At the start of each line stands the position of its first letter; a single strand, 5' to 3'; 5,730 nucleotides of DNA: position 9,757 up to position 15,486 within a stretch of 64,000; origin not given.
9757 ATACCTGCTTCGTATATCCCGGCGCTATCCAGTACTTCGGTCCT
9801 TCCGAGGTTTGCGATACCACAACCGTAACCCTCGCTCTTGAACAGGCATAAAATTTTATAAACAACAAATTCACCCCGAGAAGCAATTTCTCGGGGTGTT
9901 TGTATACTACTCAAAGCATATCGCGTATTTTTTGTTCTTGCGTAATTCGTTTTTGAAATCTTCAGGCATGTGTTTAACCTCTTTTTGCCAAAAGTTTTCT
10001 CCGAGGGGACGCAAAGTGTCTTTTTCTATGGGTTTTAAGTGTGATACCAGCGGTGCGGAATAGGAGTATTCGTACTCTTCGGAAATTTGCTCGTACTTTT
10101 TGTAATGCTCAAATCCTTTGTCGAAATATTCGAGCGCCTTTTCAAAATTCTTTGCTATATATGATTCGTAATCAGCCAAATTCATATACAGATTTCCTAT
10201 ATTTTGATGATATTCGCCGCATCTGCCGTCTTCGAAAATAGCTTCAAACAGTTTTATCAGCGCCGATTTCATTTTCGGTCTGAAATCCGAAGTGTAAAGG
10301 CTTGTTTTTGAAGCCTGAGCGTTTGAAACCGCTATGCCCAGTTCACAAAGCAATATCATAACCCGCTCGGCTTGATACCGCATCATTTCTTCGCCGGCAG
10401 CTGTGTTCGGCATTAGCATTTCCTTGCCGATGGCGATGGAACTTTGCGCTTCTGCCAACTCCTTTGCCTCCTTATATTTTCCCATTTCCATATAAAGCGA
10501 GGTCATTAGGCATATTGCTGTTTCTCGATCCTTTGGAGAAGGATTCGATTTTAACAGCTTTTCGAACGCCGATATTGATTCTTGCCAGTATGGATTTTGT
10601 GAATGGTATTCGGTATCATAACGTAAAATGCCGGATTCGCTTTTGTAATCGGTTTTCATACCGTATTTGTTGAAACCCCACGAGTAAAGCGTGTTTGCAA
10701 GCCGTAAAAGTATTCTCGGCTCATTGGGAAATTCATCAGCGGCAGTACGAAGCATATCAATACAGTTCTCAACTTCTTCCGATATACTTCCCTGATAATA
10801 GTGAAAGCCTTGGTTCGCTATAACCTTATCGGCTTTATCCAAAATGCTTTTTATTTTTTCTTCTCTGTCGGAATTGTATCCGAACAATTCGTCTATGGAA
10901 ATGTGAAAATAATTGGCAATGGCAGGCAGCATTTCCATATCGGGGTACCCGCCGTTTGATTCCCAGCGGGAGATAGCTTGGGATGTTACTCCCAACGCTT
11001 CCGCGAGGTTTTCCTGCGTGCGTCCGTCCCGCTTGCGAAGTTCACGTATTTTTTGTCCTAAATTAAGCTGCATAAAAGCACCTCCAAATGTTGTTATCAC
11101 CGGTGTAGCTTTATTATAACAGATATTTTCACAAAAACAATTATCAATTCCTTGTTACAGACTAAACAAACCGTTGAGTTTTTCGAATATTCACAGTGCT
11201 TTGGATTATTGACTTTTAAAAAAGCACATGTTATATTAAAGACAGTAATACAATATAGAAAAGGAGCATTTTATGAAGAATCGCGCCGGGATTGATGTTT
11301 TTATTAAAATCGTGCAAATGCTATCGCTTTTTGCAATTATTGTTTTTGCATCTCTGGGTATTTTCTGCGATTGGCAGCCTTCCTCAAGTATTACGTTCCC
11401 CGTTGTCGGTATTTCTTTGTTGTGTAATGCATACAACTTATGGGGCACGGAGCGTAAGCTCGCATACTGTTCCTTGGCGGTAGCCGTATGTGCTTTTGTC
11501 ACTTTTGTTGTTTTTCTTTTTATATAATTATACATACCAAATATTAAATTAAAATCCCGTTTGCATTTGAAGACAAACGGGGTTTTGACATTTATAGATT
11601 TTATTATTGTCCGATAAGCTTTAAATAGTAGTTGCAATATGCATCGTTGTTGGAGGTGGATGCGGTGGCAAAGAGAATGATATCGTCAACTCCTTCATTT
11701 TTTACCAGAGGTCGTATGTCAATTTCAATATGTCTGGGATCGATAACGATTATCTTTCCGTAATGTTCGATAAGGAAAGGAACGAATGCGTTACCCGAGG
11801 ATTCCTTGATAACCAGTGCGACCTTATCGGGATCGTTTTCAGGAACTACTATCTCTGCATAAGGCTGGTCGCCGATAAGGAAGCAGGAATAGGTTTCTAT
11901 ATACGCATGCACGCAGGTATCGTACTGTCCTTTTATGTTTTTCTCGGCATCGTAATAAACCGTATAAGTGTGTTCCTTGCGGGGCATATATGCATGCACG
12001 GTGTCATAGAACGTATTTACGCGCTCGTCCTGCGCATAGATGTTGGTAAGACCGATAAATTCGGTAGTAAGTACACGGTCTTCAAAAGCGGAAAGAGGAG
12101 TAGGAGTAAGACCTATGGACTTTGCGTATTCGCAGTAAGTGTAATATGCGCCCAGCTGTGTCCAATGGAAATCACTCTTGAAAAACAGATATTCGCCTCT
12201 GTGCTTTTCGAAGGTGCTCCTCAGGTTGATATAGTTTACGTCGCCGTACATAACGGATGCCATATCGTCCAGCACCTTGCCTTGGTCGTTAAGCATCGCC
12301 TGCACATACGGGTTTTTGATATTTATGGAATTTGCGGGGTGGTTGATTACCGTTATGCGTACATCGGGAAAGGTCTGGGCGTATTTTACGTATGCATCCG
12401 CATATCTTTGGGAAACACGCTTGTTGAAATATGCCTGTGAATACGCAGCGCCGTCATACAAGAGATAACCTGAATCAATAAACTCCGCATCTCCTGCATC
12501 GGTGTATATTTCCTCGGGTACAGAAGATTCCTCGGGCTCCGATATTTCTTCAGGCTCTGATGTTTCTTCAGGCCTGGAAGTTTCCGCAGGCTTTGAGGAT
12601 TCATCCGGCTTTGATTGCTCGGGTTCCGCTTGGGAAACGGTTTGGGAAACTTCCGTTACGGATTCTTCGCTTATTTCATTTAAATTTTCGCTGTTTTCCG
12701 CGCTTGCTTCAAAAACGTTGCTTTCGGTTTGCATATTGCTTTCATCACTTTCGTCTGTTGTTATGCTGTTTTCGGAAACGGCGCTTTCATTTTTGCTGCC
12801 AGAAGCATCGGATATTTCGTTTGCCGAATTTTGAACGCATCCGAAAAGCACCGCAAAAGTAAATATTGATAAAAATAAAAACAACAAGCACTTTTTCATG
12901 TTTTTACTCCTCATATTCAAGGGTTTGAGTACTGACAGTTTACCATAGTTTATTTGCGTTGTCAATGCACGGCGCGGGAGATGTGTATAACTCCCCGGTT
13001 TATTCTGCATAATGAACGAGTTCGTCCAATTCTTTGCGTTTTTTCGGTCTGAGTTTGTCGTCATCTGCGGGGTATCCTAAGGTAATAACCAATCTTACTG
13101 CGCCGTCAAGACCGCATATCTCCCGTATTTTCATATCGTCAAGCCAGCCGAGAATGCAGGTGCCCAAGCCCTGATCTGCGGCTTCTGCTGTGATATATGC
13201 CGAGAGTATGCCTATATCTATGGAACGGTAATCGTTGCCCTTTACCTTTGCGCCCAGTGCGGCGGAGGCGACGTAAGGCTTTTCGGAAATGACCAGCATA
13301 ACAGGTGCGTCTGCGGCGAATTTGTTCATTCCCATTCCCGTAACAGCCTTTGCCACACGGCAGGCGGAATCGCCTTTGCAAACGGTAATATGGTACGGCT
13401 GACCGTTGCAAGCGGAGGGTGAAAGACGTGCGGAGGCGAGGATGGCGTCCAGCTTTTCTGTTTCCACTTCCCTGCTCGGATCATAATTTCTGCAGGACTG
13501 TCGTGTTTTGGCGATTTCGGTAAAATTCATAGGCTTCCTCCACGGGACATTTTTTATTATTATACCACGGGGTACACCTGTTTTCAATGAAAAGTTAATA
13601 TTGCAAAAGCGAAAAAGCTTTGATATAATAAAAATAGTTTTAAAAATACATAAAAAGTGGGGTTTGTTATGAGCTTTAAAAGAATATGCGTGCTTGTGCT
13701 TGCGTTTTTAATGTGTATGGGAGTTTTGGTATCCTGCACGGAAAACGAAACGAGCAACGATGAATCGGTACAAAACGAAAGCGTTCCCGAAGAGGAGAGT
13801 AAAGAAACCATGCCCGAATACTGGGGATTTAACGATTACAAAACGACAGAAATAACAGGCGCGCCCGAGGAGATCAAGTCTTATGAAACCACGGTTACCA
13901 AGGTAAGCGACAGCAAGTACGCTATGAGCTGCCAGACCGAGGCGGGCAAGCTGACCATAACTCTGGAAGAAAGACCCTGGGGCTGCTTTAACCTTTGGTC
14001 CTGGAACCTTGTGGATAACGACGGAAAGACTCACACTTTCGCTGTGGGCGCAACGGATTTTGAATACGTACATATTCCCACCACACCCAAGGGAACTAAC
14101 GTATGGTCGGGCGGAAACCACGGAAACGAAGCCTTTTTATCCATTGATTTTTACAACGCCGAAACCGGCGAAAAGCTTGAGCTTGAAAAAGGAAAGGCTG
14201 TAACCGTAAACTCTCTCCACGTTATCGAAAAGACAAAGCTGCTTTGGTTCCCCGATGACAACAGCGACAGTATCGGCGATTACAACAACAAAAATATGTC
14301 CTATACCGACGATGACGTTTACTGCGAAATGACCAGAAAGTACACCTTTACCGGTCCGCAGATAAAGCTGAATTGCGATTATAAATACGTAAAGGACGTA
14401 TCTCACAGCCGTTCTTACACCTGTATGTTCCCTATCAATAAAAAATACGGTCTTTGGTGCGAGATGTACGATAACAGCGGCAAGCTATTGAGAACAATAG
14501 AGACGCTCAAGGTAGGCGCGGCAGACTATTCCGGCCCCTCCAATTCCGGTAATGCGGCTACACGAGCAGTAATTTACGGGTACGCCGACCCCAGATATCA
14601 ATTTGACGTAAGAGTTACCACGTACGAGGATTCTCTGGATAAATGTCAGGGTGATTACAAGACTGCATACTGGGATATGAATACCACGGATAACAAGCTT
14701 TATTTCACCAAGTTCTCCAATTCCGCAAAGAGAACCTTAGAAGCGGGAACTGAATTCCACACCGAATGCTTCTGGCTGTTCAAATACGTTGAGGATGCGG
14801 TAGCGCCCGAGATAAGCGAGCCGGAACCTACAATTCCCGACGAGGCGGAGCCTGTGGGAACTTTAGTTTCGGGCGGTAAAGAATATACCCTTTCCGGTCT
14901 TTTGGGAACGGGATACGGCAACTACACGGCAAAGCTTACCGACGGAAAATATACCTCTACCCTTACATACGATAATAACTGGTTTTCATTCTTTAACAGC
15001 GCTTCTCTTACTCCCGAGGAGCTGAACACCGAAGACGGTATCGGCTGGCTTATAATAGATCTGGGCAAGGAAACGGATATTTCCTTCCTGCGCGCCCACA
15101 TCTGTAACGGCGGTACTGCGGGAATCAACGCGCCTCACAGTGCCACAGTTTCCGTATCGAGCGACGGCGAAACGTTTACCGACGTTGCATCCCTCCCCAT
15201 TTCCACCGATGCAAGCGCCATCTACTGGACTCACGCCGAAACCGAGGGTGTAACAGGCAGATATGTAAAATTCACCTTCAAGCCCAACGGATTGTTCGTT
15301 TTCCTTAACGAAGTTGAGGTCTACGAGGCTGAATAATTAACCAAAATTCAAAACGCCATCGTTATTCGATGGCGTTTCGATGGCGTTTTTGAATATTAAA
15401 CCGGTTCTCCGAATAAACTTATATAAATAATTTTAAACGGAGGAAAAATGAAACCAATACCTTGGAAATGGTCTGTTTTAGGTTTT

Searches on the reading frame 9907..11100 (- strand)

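Call 59: search_protein_families(library=pfam, proteins=[window:9907-11100:-], max_evalue=0.0001)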
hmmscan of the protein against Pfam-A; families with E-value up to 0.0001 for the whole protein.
window:9907-11100:- (397 aa): 7 families
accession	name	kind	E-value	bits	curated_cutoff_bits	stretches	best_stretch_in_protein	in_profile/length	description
PF01381.28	HTH_3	-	1.3e-14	54.4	23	1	18-72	1-55/55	Helix-turn-helix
PF12844.13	HTH_19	-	1.7e-09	37.8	30.2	1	15-73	1-59/64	Helix-turn-helix domain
PF13560.12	HTH_31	-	6.3e-09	36.5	27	1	14-71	2-60/64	Helix-turn-helix domain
PF13428.12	TPR_14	-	4.4e-06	27.3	23.5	0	109-136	16-43/44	Tetratricopeptide repeat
PF07719.23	TPR_2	-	7.1e-06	26.2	27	0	315-335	13-33/34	Tetratricopeptide repeat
PF13443.12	HTH_26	-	9.4e-06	26.2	22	1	17-77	1-62/63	Cro/C1-type HTH DNA-binding domain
PF14559.12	TPR_19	-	1.2e-05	25.9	25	0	173-218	8-50/68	Tetratricopeptide repeat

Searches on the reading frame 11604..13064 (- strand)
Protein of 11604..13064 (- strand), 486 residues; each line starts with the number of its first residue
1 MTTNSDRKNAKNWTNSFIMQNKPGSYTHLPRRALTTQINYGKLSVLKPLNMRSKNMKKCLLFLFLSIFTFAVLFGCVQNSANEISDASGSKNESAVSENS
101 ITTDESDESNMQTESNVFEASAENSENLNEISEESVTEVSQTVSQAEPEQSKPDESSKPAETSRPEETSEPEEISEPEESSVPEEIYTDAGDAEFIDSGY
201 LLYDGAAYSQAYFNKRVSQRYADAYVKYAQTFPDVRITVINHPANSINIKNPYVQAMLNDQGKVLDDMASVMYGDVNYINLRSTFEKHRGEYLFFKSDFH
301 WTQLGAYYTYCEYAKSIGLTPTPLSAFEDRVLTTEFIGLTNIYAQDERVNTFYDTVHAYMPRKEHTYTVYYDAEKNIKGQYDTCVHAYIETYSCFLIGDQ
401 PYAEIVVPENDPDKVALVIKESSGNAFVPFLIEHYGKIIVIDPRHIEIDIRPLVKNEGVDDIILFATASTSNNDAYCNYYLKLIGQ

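Call 59: search_protein_families(library=pfam, proteins=[window:11604-13064:-], max_evalue=0.0001)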
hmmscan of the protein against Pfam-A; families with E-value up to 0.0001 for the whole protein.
window:11604-13064:- (486 aa): 2 families
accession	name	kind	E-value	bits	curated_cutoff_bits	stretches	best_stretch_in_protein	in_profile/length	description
PF14286.12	DHHW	-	1.1e-39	137.3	25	1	133-440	73-384/385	DHHW protein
PF16822.11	ALGX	-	5.3e-06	26.7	26.5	1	273-335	84-148/268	SGNH hydrolase-like domain, acetyltransferase AlgX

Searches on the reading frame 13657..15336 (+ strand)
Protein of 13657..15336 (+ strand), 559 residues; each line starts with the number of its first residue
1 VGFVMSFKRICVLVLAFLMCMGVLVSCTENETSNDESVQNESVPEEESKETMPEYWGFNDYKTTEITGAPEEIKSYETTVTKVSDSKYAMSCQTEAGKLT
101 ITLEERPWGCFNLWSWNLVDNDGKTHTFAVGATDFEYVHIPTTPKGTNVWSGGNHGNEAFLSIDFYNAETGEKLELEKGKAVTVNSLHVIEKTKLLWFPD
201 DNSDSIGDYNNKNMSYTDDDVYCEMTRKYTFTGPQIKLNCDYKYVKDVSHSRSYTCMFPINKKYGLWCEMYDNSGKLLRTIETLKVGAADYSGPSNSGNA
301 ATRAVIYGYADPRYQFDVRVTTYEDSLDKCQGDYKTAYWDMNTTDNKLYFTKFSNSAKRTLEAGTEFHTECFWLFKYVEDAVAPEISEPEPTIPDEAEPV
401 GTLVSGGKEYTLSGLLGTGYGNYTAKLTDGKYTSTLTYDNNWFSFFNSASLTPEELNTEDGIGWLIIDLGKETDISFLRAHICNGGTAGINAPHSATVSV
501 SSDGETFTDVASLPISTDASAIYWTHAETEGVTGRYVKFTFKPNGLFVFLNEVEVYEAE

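Call 10: search_protein_families(library=pfam, proteins=[window:13657-15336:+], max_evalue=0.001)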
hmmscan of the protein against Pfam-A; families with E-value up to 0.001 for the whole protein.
window:13657-15336:+ (559 aa): 2 families
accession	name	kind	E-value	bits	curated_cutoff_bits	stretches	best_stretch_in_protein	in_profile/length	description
PF00754.31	F5_F8_type_C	-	9.5e-08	32.7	28.2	1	454-542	34-113/127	F5/8 type C domain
PF22633.2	F5_F8_type_C_2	-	9.3e-07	29.8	27.8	1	461-539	18-91/91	NedA-like, galactose-binding domain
